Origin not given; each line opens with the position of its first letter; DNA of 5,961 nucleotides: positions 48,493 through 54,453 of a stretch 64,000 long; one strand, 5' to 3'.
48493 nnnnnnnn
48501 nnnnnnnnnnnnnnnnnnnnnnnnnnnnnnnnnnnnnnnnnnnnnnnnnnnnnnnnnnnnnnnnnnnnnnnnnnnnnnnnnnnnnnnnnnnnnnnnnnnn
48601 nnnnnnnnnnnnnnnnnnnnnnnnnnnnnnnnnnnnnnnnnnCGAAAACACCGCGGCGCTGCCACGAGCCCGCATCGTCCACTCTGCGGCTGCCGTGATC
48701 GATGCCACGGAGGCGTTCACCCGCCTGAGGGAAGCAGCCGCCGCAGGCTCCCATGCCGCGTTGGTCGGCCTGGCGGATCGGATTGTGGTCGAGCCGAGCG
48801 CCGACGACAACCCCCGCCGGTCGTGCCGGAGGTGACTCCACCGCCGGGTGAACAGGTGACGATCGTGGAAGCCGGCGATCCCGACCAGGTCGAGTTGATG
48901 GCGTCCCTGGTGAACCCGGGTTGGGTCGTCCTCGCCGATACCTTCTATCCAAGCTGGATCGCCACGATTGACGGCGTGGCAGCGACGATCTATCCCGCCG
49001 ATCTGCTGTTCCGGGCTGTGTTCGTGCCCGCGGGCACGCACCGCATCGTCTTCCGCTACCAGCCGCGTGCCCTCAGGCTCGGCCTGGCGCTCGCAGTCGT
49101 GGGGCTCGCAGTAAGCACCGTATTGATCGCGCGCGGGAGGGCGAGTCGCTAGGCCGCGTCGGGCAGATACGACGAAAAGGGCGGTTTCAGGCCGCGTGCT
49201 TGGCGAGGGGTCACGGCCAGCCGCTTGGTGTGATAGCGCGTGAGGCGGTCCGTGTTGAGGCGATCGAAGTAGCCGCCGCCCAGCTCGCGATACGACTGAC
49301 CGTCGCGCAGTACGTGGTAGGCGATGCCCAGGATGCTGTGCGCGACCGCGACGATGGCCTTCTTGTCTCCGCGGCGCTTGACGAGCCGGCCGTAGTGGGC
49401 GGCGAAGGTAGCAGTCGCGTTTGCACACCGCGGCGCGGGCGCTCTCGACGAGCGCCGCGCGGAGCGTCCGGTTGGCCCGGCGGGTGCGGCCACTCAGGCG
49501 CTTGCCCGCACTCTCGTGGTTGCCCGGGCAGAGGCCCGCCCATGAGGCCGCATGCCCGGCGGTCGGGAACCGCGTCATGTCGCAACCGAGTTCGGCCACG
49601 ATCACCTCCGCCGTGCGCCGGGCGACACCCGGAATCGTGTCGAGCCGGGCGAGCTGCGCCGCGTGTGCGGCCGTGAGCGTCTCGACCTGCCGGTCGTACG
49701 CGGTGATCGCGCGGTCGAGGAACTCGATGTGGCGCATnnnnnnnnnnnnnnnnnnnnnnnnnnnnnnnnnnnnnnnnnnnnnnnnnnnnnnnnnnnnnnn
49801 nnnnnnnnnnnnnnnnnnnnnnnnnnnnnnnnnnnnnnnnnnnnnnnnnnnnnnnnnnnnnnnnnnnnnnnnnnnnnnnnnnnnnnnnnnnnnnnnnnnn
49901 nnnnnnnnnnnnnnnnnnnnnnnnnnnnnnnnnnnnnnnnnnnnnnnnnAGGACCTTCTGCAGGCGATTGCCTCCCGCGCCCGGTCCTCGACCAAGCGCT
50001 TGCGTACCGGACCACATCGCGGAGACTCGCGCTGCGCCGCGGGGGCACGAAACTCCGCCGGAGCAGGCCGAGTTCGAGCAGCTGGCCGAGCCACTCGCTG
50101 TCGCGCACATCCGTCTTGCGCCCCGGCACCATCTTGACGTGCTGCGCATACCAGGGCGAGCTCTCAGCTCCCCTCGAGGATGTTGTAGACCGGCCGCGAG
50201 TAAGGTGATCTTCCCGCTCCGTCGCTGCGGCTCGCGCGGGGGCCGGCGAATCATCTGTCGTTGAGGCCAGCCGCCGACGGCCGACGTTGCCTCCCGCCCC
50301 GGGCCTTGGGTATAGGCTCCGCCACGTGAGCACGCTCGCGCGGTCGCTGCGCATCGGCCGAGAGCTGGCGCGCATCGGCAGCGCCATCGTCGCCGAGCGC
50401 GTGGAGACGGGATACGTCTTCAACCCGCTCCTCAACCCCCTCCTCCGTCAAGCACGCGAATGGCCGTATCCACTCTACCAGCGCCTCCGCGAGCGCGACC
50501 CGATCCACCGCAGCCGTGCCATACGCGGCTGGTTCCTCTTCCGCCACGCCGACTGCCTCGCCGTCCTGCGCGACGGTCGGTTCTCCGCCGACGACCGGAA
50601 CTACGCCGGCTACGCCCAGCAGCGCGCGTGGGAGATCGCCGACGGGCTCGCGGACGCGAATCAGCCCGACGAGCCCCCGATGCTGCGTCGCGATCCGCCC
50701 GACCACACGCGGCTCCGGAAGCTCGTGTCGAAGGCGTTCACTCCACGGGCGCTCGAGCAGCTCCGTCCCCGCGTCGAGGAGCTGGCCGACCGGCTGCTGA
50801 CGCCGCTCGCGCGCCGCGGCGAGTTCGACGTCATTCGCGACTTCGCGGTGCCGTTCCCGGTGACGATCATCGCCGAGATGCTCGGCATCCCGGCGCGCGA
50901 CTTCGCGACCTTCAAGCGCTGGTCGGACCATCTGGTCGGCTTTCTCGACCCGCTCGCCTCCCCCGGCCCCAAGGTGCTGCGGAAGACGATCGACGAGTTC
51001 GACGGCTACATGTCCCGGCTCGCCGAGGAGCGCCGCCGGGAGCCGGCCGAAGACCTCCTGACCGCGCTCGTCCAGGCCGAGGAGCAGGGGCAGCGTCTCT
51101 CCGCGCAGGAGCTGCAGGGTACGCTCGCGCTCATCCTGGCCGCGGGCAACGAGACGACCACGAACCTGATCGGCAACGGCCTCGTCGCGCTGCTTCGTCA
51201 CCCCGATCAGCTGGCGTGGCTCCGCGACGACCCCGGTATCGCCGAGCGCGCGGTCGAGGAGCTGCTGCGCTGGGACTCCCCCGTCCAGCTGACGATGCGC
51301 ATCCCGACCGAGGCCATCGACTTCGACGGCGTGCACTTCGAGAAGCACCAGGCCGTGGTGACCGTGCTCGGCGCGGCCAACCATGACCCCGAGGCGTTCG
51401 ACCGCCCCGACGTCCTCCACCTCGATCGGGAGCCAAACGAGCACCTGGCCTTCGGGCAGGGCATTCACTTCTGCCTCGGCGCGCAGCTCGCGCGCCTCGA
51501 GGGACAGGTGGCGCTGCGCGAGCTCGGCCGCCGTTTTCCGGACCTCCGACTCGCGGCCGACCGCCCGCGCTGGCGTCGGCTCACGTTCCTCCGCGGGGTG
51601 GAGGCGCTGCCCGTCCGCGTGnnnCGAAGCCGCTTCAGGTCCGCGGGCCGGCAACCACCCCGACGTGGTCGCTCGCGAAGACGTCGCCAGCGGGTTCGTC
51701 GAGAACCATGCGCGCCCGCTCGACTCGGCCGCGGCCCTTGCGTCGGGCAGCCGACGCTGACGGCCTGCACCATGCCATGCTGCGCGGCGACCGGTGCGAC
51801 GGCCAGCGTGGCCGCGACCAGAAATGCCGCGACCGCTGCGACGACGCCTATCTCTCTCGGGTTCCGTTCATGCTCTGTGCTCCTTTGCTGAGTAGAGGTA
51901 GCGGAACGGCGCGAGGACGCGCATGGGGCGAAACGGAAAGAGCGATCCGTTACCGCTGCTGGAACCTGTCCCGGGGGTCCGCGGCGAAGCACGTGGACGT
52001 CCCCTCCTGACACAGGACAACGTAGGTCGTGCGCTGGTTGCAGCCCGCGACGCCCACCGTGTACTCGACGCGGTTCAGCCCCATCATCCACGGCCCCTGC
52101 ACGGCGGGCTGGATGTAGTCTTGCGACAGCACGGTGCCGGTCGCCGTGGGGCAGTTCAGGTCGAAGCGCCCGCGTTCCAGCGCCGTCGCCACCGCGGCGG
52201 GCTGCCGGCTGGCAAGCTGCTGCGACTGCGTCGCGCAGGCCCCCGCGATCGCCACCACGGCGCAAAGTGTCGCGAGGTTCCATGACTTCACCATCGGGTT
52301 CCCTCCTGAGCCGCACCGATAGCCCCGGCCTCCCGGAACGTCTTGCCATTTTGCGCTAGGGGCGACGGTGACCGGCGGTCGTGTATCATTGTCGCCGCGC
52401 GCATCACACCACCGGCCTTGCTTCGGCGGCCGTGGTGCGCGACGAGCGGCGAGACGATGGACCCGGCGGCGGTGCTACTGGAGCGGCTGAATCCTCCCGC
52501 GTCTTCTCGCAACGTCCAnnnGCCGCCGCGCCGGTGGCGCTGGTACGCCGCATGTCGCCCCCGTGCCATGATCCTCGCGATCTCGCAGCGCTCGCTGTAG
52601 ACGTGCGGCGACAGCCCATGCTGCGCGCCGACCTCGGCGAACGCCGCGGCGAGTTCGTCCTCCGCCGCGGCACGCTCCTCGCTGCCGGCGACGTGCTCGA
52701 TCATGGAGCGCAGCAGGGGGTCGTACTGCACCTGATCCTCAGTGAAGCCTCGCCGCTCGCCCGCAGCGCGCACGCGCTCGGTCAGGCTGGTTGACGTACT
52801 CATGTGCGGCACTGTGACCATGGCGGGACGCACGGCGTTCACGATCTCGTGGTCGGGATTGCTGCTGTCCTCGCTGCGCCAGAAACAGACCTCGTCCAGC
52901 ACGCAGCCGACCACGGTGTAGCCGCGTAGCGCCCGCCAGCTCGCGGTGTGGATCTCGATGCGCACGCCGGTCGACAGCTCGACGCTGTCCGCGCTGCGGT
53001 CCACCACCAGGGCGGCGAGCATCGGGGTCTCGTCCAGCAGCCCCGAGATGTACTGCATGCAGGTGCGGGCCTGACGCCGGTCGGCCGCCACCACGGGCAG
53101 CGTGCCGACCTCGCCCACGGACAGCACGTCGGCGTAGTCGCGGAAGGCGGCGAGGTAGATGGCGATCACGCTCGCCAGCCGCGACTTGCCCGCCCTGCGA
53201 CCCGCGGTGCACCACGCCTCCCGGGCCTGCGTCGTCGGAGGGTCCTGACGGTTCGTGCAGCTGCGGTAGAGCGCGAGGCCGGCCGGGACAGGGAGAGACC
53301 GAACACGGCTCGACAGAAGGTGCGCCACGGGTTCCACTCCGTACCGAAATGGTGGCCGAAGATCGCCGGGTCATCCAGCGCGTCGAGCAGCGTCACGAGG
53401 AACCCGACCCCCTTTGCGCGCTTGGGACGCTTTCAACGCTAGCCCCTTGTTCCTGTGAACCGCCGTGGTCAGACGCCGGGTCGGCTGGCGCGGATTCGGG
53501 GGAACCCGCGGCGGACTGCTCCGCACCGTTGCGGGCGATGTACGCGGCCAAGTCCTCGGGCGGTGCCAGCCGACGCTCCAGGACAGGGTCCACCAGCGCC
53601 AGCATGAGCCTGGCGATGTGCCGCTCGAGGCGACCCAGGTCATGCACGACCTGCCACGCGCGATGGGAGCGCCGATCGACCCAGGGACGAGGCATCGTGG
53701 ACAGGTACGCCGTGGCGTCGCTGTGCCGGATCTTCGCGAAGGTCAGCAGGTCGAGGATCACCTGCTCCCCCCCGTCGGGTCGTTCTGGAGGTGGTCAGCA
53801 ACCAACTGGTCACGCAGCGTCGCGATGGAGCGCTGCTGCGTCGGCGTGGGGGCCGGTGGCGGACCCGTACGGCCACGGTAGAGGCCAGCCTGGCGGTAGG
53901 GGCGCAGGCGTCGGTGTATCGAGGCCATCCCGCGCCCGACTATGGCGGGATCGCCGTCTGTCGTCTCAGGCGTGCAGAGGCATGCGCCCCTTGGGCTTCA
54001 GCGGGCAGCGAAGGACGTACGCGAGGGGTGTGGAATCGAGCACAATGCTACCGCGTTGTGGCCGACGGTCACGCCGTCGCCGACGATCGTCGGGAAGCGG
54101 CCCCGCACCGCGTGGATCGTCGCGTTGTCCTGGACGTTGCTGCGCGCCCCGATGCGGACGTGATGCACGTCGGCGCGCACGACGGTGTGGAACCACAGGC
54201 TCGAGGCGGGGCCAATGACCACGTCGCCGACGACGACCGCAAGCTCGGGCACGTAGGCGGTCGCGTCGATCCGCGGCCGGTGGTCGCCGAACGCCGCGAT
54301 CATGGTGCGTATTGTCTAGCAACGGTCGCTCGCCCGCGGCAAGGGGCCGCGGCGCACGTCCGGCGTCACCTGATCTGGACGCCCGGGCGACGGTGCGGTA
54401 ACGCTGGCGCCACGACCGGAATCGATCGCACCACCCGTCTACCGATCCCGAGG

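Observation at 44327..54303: A gamma-carbonic-anhydrase-like gene is cleanly split by a 9461-bp insertion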

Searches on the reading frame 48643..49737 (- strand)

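Call 10: search_protein_families(library=pfam, proteins=[window:48643-49737:-], max_evalue=0.01)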
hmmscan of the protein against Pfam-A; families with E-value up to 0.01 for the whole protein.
window:48643-49737:- (365 aa): 1 family
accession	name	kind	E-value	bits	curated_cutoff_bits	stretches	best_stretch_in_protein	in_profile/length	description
PF02371.22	Transposase_20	-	9.5e-21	74.4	21.3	1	30-107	2-78/87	Transposase IS116/IS110/IS902 family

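Call 21: search_protein_families(library=ncbifam, proteins=[window:48643-49737:-], max_evalue=0.01)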
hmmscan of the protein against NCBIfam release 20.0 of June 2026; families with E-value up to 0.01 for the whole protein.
window:48643-49737:- (365 aa): 1 family
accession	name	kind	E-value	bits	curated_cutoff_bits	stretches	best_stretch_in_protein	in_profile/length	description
NF033542.1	transpos_IS110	equivalog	3e-25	89.1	140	1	2-115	191-302/343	IS110 family RNA-guided transposase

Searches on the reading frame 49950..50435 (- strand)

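Call 66: search_protein_families(library=pfam, proteins=[window:49950-50435:-], max_evalue=0.05)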
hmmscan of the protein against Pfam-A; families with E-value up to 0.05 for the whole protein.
window:49950-50435:- (162 aa): 2 families
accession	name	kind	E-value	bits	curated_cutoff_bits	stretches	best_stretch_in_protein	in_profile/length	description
PF01548.23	DEDD_Tnp_IS110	-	0.0007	19.8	29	1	103-146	89-133/155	Transposase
PF19965.4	VMAP-M2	-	0.015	15.5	27.7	1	44-149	50-166/214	vWA-MoxR associated protein middle region (VMAP-M) 2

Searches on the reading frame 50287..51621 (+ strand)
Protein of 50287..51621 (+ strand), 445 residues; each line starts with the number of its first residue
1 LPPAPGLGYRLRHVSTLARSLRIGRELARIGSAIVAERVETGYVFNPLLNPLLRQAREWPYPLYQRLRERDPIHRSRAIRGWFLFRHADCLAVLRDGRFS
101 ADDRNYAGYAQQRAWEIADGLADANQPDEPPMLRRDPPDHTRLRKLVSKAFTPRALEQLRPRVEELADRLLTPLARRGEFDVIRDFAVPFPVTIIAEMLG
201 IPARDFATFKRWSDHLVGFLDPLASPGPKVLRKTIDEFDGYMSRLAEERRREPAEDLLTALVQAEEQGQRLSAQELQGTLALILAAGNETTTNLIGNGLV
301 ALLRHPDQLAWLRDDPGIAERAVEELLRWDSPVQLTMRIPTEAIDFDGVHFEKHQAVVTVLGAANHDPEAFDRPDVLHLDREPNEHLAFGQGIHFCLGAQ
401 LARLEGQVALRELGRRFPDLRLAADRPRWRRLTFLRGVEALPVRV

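Call 10: search_protein_families(library=pfam, proteins=[window:50287-51621:+], max_evalue=0.01)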
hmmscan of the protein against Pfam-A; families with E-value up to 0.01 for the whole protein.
window:50287-51621:+ (445 aa): 1 family
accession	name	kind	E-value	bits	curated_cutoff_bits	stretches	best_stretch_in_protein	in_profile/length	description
PF00067.27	p450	-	3e-28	99.3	22.8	2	320-417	325-432/462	Cytochrome P450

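Call 21: search_protein_families(library=ncbifam, proteins=[window:50287-51621:+], max_evalue=0.01)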
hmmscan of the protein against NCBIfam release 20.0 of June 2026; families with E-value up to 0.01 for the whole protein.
window:50287-51621:+ (445 aa): 9 families
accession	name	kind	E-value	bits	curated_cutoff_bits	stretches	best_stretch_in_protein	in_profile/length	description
NF041177.1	Cyp119_Thmprot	equivalog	2.2e-64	217.6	680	1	61-421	2-344/368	cytochrome P450 Cyp119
TIGR04515.1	P450_rel_GT_act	subfamily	1.2e-60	206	343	1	52-444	25-386/386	P450-derived glycosyltransferase activator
TIGR04538.1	P450_cycloAA_1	subfamily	6e-55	186.7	500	1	57-441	8-390/395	cytochrome P450, cyclodipeptide synthase-associated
TIGR04458.1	CYP450_TxtE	equivalog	4.5e-50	170.4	500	1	60-444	13-401/403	4-nitrotryptophan synthase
NF045816.1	PentlenlactSyn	equivalog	1.1e-49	169.2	700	1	65-443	20-394/396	pentalenolactone synthase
NF041802.1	P450_SolI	exception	6.6e-43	146.7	850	1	61-443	33-420/424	solanimycin biosynthesis cytochrome P450 SolI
NF050147.1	aminopyruv_ApyO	equivalog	1.6e-13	50.1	525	1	139-423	87-398/444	RiPP biosynthesis cytochrome P450 ApyO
NF045812.1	PentlenOxigase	equivalog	1.1e-11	44.3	800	1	219-411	182-403/444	pentalenene oxygenase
NF051859.1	AlbFlvMonOxTrpSyn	equivalog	9.3e-07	27.8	700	1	226-315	207-299/457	bifunctional albaflavenone monooxygenase/terpene synthase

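Call 90: search_protein_families(library=padloc, proteins=[window:50287-51621:+], max_evalue=0.001)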
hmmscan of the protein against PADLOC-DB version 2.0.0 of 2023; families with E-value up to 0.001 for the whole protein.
window:50287-51621:+ (445 aa): 0 families

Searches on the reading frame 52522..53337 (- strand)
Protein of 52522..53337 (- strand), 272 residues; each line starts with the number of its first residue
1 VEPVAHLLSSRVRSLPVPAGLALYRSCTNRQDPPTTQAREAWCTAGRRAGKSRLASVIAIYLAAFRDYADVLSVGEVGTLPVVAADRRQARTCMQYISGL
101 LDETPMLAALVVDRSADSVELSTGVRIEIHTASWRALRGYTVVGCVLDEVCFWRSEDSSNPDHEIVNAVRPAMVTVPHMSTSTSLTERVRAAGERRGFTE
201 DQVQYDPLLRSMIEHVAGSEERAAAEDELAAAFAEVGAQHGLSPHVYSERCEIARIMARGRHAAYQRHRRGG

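Call 10: search_protein_families(library=pfam, proteins=[window:52522-53337:-], max_evalue=0.01)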
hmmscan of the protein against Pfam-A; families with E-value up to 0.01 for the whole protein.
window:52522-53337:- (272 aa): 0 families

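Call 20: search_protein_families(library=phrogs, proteins=[window:52522-53337:-], max_evalue=0.01)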
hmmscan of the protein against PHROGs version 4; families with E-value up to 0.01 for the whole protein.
window:52522-53337:- (272 aa): 3 families
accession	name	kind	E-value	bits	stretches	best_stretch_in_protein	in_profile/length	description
phrog_9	-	head and packaging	1e-09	38.8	1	37-177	222-349/812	terminase large subunit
phrog_2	-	head and packaging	1.2e-07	31.9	1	37-173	276-388/807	terminase large subunit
phrog_4914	-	head and packaging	0.0051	17.4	1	38-105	105-165/213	terminase large subunit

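Call 21: search_protein_families(library=ncbifam, proteins=[window:52522-53337:-], max_evalue=0.01)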
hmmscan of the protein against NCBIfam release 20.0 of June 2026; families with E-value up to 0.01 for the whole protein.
window:52522-53337:- (272 aa): 0 families

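Call 65: search_dna_similar(query=window:52522-53337:-, collection=phages, mode=protein, max_evalue=0.001, max_rows=12)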
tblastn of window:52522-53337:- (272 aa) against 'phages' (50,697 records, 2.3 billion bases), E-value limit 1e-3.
Records with a match: 1; places in all: 1; records where one place covers at least 80% of the query: 0.
Best place of each record, by identity: <60% 1.
By first word of the organism name: Virus 1.
By host as written in the record: - 1.
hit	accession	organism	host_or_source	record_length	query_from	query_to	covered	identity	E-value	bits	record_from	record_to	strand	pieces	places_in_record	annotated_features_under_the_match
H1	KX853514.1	Virus Rctr16k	enrichment culture DAMO/AAA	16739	46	171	46%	33.1%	5e-5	50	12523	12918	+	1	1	similar to similar to terminase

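Call 90: search_protein_families(library=padloc, proteins=[window:52522-53337:-], max_evalue=0.001)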
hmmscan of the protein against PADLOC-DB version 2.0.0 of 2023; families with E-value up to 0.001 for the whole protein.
window:52522-53337:- (272 aa): 0 families

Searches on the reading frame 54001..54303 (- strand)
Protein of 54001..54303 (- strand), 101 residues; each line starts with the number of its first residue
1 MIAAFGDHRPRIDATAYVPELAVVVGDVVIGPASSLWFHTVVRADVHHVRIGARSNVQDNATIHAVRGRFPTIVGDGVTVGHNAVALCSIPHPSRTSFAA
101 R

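Call 42: find_encoding_contigs(protein=window:54001-54303:-, flank=10000, max_places=10)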
Protein window:54001-54303:- (101 aa): 1 contig read that carries it; 1 place shown.
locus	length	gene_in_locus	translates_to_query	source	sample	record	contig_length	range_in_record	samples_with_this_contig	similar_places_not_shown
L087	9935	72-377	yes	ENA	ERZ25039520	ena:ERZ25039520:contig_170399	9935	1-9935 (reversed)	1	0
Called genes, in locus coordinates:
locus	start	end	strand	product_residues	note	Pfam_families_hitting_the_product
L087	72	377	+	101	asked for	PF00132:Hexapep (faint)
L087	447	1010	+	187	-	-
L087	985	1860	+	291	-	-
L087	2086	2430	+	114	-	-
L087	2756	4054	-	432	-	PF00067:p450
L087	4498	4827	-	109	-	-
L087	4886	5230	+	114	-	-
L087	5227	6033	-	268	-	-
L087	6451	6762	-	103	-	-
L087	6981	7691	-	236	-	-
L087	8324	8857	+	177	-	PF04191:PEMT, PF04140:ICMT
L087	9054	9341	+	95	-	-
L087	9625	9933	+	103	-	?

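Call 45: find_homologous_proteins(query=window:54001-54303:-, max_evalue=1e-20)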
Query window:54001-54303:- (101 aa): 182 proteins with E <= 1e-20 among 557 candidates; the best 120 are listed.
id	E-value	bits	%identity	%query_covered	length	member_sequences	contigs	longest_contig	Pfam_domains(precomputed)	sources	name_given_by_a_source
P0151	1.8e-47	177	100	84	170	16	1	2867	PF14602.13,PF00132.31,PF25087.2,PF25084.2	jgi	jgi:gamma-carbonic anhydrase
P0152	6.5e-47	176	82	100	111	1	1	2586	PF00132.31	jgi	jgi:gamma-carbonic anhydrase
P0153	1.5e-45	171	79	100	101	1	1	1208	PF00132.31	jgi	jgi:carbonic anhydrase/acetyltransferase-like protein (isoleucine patch superfamily)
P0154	3.9e-44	167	98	80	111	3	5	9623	PF00132.31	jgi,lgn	jgi:carbonic anhydrase/acetyltransferase-like protein (isoleucine patch superfamily)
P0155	3.8e-42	160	88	84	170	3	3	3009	PF14602.13,PF00132.31,PF25087.2,PF25084.2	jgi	jgi:gamma-carbonic anhydrase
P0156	1.2e-41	159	87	84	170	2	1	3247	PF00132.31,PF25087.2,PF25084.2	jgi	jgi:carbonic anhydrase/acetyltransferase-like protein (isoleucine patch superfamily)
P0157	7.6e-41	156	87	84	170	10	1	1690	PF00132.31,PF25087.2,PF25084.2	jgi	jgi:gamma-carbonic anhydrase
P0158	9.0e-41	156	85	84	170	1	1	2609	PF14602.13,PF00132.31,PF25087.2,PF25084.2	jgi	-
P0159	9.3e-41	156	86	84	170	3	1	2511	PF14602.13,PF00132.31,PF25087.2,PF25084.2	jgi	jgi:carbonic anhydrase/acetyltransferase-like protein (isoleucine patch superfamily)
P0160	9.8e-41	156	85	84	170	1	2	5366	PF14602.13,PF00132.31,PF25087.2,PF25084.2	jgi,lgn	jgi:gamma-carbonic anhydrase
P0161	1.0e-40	156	77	99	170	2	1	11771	PF14602.13,PF00132.31,PF25087.2,PF25084.2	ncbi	-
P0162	1.8e-40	155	85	84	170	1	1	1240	PF14602.13,PF00132.31,PF25087.2,PF25084.2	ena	-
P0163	2.4e-39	151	82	84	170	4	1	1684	PF14602.13,PF00132.31,PF25087.2,PF25084.2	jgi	jgi:gamma-carbonic anhydrase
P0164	7.5e-38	147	81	84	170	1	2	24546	PF14602.13,PF00132.31,PF25087.2,PF25084.2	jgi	jgi:carbonic anhydrase/acetyltransferase-like protein (isoleucine patch superfamily)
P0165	1.2e-37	146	82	84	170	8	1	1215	PF00132.31,PF25087.2,PF25084.2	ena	-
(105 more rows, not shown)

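Call 47: find_encoding_contigs(protein=P0151, flank=10000)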
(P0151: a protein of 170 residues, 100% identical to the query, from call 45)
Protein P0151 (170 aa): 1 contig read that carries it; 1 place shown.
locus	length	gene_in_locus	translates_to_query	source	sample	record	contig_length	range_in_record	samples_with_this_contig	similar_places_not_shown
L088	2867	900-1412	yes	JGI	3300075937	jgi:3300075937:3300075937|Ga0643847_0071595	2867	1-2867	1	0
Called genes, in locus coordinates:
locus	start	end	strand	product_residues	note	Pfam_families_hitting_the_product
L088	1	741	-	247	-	?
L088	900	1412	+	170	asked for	PF25087:GMPPB_C (faint), PF25084:LbH_EIF2B (weak), PF14602:Hexapep_2 (faint), PF00132:Hexapep (weak)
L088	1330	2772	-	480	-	PF00005:ABC_tran (faint), PF01926:MMR_HSR1, PF02421:FeoB_N, PF00009:GTP_EFTU (weak), PF01926:MMR_HSR1, PF02421:FeoB_N, PF00009:GTP_EFTU (weak), PF14714:KH_dom-like, +3 more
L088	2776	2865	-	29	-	?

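Call 48: find_encoding_contigs(protein=P0154, flank=10000)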
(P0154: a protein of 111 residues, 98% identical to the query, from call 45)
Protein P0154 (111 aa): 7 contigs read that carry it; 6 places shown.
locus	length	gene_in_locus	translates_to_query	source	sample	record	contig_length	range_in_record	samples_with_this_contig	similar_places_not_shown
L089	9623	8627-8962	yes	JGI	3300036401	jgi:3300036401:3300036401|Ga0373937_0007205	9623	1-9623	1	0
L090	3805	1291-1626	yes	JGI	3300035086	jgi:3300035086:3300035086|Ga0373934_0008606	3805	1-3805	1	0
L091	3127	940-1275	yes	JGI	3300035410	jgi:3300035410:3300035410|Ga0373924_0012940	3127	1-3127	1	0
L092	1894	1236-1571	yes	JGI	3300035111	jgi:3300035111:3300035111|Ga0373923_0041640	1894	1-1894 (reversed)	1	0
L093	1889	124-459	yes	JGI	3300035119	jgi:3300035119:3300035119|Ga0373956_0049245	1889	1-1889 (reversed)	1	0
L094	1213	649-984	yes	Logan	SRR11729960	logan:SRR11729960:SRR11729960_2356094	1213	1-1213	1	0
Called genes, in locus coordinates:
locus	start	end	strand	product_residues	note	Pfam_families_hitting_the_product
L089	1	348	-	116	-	?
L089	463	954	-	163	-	PF13801:Metal_resist (weak), PF07813:LTXXQ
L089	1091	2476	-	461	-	PF00884:Sulfatase, PF01663:Phosphodiest (weak), PF16347:SGSH_C (weak)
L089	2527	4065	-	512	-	PF00117:GATase, PF07722:Peptidase_C26 (weak), PF02540:NAD_synthase (faint), PF00958:GMP_synt_C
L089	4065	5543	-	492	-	PF00478:IMPDH, PF03060:NMO (faint), PF01070:FMN_dh (weak), PF00571:CBS, PF00977:His_biosynth (faint)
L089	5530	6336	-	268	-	PF13489:Methyltransf_23, PF13847:Methyltransf_31 (weak), PF08241:Methyltransf_11, PF08242:Methyltransf_12, PF13649:Methyltransf_25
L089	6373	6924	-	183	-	PF08808:RES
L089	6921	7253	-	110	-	PF09722:Xre_MbcA_ParS_C (weak)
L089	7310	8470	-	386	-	PF04909:Amidohydro_2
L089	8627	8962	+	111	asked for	PF00132:Hexapep (faint)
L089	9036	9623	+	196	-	?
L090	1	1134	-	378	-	?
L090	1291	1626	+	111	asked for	PF00132:Hexapep (faint)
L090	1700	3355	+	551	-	-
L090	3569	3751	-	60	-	PF17164:DUF5122 (faint)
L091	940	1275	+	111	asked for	PF00132:Hexapep (faint)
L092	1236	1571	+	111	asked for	PF00132:Hexapep (faint)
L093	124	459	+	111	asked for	PF00132:Hexapep (faint)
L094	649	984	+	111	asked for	PF00132:Hexapep (faint)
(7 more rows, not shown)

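Call 50: search_protein_families(library=pfam, proteins=[L090:1700-3352:+], max_evalue=0.01)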
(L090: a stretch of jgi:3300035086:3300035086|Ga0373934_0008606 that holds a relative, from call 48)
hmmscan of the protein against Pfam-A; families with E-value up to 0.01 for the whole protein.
L090:1700-3352:+ (551 aa): 0 families

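Call 52: find_encoding_contigs(protein=P0153, flank=10000)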
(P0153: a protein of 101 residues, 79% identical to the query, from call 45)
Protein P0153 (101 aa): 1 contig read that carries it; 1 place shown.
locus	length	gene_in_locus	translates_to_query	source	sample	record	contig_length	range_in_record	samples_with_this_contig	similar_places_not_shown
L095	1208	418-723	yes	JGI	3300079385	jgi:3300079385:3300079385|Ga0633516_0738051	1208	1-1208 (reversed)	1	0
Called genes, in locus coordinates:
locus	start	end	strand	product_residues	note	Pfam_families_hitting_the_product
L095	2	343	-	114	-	?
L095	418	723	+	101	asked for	PF00132:Hexapep (faint)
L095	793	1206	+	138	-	?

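Call 53: find_encoding_contigs(protein=P0152, flank=10000)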
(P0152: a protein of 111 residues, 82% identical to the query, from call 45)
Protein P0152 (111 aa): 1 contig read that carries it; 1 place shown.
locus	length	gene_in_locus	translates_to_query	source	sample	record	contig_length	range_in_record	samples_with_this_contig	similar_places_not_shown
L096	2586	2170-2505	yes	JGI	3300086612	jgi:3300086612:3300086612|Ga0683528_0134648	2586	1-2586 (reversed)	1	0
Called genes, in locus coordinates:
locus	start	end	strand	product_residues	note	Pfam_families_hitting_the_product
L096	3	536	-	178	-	?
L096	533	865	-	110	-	PF09722:Xre_MbcA_ParS_C (weak)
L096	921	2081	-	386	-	PF04909:Amidohydro_2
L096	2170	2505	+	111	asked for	PF00132:Hexapep (faint)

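Call 90: search_protein_families(library=padloc, proteins=[L090:1700-3352:+], max_evalue=0.001)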
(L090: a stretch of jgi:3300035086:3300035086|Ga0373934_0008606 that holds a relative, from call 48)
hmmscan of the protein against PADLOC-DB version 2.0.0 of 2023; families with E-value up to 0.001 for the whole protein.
L090:1700-3352:+ (551 aa): 0 families
